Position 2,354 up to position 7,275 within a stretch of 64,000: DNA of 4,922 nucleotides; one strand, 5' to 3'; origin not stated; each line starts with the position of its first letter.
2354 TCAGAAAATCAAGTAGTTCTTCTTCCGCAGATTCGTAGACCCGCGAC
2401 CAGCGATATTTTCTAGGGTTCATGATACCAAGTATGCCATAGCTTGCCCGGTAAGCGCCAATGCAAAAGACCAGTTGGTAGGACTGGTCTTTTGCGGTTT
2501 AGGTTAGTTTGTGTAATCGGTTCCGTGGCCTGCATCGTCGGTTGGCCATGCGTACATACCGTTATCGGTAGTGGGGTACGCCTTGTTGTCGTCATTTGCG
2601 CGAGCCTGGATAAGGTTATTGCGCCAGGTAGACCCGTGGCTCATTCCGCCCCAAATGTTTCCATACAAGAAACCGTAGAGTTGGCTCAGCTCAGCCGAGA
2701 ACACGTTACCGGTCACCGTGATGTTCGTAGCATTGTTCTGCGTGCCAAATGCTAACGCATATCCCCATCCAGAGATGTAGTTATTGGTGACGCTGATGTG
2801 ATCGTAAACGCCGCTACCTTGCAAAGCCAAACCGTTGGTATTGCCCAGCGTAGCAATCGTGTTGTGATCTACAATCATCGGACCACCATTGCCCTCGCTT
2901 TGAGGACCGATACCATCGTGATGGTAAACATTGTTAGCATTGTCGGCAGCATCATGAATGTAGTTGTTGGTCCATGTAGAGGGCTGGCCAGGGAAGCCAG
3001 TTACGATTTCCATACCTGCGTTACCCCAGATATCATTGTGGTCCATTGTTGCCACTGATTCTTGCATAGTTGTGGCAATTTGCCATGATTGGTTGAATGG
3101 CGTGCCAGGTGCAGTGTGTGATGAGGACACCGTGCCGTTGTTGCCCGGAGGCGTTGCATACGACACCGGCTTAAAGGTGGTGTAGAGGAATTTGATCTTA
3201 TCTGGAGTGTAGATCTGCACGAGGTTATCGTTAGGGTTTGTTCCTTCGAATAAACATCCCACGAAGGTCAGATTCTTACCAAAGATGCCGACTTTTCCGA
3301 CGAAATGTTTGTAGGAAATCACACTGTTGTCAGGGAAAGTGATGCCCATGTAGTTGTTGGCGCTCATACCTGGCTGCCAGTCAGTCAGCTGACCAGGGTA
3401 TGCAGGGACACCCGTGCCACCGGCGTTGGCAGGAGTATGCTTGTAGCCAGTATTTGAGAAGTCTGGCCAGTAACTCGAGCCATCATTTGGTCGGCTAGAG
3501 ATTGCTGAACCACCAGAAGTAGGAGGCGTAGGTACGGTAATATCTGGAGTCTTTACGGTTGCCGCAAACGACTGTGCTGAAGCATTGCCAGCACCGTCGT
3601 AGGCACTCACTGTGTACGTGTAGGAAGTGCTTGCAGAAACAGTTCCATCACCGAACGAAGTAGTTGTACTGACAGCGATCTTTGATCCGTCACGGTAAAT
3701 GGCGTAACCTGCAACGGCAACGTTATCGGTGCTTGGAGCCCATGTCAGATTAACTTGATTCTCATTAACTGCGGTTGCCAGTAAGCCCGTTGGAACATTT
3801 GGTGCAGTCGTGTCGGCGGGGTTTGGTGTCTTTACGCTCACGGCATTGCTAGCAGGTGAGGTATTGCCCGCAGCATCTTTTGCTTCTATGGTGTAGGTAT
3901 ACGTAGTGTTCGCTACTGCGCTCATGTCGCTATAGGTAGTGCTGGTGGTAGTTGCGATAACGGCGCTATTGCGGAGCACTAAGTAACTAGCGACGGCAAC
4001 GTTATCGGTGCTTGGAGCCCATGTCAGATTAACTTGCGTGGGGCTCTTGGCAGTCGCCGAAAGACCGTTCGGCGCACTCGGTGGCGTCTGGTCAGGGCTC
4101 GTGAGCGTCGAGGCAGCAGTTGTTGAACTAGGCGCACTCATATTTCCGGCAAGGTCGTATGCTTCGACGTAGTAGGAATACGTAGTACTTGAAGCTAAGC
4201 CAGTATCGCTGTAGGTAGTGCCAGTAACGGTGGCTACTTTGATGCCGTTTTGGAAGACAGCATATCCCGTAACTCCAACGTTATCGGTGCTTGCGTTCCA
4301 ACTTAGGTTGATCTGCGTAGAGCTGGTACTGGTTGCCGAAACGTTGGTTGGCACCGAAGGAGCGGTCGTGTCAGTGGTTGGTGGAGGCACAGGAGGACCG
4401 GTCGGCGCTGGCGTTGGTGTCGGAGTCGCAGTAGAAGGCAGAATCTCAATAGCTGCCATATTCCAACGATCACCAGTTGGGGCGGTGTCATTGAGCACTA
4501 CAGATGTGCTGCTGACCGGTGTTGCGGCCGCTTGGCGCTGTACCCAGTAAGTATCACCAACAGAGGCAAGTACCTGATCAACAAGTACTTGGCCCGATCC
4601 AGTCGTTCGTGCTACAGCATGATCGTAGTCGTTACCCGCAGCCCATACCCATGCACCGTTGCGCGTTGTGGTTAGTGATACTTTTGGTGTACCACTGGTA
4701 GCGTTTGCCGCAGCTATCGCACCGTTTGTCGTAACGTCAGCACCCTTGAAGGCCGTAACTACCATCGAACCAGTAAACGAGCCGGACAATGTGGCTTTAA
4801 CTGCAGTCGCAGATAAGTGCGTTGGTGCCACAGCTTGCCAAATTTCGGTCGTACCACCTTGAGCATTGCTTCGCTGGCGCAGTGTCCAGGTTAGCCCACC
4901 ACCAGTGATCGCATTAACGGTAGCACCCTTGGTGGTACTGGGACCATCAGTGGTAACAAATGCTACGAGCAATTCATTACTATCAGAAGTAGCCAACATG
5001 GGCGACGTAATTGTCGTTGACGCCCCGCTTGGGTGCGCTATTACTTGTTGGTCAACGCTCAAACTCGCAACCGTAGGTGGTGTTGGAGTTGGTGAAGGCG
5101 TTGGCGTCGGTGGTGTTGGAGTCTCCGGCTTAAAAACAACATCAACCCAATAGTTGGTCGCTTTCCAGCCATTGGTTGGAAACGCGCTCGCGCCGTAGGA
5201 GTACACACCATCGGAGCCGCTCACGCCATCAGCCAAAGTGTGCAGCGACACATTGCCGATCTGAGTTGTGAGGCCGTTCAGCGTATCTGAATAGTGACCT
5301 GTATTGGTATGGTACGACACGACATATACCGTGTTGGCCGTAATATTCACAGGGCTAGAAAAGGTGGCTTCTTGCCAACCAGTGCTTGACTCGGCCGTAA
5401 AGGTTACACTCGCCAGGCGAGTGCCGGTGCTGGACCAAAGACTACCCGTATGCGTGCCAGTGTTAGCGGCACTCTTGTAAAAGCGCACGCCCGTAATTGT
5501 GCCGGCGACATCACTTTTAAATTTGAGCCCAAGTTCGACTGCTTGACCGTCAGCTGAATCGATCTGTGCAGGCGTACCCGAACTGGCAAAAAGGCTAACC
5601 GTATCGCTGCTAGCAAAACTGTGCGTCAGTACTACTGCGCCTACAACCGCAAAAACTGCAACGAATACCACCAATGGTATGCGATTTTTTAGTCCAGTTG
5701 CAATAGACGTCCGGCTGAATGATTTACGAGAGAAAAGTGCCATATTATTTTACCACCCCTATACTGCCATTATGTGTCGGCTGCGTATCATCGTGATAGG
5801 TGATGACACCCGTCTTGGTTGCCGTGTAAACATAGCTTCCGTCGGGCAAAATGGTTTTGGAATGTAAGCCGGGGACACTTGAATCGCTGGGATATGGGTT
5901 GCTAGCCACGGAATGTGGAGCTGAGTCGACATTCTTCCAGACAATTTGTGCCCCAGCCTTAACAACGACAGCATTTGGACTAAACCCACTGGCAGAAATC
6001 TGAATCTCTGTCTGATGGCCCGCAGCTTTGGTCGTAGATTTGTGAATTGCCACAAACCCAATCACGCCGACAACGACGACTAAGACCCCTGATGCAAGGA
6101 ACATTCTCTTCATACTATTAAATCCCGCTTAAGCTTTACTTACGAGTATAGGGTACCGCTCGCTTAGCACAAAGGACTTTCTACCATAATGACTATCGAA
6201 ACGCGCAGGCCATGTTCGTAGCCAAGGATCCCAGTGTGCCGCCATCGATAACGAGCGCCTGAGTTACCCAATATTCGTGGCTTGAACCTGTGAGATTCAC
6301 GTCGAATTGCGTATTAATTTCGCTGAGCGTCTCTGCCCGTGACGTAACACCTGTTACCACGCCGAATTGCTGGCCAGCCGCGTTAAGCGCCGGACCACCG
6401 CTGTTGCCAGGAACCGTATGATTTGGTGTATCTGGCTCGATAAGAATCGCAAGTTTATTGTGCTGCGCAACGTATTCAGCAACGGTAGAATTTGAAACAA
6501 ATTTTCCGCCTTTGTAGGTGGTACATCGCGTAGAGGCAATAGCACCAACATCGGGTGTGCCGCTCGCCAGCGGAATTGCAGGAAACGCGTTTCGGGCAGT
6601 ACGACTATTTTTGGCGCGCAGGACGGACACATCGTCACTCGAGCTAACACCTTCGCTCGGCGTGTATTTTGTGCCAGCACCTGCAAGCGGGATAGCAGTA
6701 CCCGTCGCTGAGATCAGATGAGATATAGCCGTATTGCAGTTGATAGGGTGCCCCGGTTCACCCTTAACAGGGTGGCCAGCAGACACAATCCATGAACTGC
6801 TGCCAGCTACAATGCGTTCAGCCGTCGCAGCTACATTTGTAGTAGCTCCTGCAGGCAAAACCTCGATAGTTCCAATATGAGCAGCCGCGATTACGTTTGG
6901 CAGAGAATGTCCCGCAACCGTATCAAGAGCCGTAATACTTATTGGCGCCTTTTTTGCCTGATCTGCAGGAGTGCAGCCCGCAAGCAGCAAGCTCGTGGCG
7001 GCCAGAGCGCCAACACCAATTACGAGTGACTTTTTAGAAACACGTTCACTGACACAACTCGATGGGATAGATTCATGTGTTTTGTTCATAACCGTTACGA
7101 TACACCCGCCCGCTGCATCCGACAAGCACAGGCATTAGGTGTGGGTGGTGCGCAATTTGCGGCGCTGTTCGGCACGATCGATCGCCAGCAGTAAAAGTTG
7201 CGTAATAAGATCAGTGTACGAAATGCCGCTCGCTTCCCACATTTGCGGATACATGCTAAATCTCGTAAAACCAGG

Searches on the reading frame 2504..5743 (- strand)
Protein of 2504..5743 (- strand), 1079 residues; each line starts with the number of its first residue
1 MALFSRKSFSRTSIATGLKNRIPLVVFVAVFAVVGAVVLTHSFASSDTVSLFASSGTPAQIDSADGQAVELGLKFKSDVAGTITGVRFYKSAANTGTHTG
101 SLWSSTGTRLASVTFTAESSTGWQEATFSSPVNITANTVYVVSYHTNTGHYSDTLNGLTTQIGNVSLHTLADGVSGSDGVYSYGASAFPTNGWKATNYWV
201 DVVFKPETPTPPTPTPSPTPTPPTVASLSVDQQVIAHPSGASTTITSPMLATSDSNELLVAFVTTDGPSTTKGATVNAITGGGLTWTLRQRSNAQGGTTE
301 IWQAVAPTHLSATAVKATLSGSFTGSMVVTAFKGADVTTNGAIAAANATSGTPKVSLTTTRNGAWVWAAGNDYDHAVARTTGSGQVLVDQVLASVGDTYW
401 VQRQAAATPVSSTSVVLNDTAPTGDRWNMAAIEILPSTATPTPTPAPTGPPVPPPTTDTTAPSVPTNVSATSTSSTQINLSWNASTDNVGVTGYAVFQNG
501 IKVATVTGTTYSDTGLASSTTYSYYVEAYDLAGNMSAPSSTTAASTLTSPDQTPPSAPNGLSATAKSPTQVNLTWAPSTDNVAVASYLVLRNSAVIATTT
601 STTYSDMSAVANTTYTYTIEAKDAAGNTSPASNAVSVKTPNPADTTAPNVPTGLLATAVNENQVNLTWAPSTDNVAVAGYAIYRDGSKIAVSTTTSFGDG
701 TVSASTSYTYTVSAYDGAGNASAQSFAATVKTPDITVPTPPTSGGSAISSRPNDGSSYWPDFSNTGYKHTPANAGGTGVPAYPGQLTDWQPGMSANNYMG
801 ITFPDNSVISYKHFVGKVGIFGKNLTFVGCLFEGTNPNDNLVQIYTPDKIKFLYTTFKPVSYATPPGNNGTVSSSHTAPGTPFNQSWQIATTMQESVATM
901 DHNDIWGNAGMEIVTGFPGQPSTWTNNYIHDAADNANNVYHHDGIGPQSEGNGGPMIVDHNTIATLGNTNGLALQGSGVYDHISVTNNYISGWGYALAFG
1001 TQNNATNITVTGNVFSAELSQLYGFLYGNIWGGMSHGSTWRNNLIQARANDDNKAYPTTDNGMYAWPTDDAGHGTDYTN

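Call 67: search_protein_families(library=pfam, proteins=[window:2504-5743:-], max_evalue=0.01)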
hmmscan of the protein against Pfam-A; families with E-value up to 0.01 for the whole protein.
window:2504-5743:- (1079 aa): 6 families
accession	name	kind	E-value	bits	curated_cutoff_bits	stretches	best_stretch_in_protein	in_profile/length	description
PF13313.11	DUF4082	-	3.5e-51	173.4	28.4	1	57-200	3-143/143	Domain of unknown function (DUF4082)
PF00041.27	fn3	-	2e-17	63.6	25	3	464-540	2-82/84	Fibronectin type III domain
PF18370.7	RGI_lyase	-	9.6e-10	39.1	27.8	1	653-715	9-71/86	Rhamnogalacturonan I lyases beta-sheet domain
PF25523.1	Ig_RIMBP2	-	5e-07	30.1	27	1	462-518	3-67/105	RIMBP2-like, immunoglobulin-like domain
PF20164.4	GspA_SrpA_N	-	0.00031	21.5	27.4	0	699-731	80-112/117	GspA/SrpA SigLec-like domain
PF25788.1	Ig_Rha78A_N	-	0.0029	18.3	27.4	0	507-544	62-99/105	Rha78A-like, N-terminal immunoglobulin domain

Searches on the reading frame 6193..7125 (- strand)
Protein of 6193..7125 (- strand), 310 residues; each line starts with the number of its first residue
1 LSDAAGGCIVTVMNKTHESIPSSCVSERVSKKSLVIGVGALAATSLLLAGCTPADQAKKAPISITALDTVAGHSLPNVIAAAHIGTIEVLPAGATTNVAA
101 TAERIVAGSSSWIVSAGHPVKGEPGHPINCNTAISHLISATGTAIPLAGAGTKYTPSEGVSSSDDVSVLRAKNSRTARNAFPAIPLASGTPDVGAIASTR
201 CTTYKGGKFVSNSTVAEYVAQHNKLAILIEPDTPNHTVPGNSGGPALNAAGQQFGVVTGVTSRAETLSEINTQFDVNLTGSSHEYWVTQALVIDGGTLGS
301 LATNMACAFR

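Call 3: search_protein_families(library=pfam, proteins=[window:6193-7125:-], max_evalue=0.1)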
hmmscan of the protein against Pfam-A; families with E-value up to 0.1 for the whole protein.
window:6193-7125:- (310 aa): 2 families
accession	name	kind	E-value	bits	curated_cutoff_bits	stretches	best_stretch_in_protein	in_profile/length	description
PF13365.12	Trypsin_2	-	4.8e-07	31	27.6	1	108-256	7-144/144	Trypsin-like peptidase domain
PF00089.32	Trypsin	-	3.6e-06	27.4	20.6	1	109-266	33-204/220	Trypsin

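Call 4: search_protein_families(library=ncbifam, proteins=[window:6193-7125:-], max_evalue=0.1)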
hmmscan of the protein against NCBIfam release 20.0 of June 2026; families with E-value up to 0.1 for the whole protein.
window:6193-7125:- (310 aa): 3 families
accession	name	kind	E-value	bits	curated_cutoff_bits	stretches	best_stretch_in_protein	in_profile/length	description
NF041521.1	HhoA_HhoB_HtrA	equivalog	2.7e-05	23.6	450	1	238-267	178-207/335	HhoA/HhoB/HtrA family serine endopeptidase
NF047968.1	SerProtHtrA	equivalog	0.0035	16.8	470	1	223-267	198-240/357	serine protease HtrA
TIGR02037.1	degP_htrA_DO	subfamily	0.048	12.6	416.2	1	239-266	180-207/434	Do family serine endopeptidase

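Call 68: search_protein_families(library=padloc, proteins=[window:6193-7125:-], max_evalue=0.01)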
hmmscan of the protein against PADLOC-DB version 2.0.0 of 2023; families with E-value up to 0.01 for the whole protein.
window:6193-7125:- (310 aa): 0 families
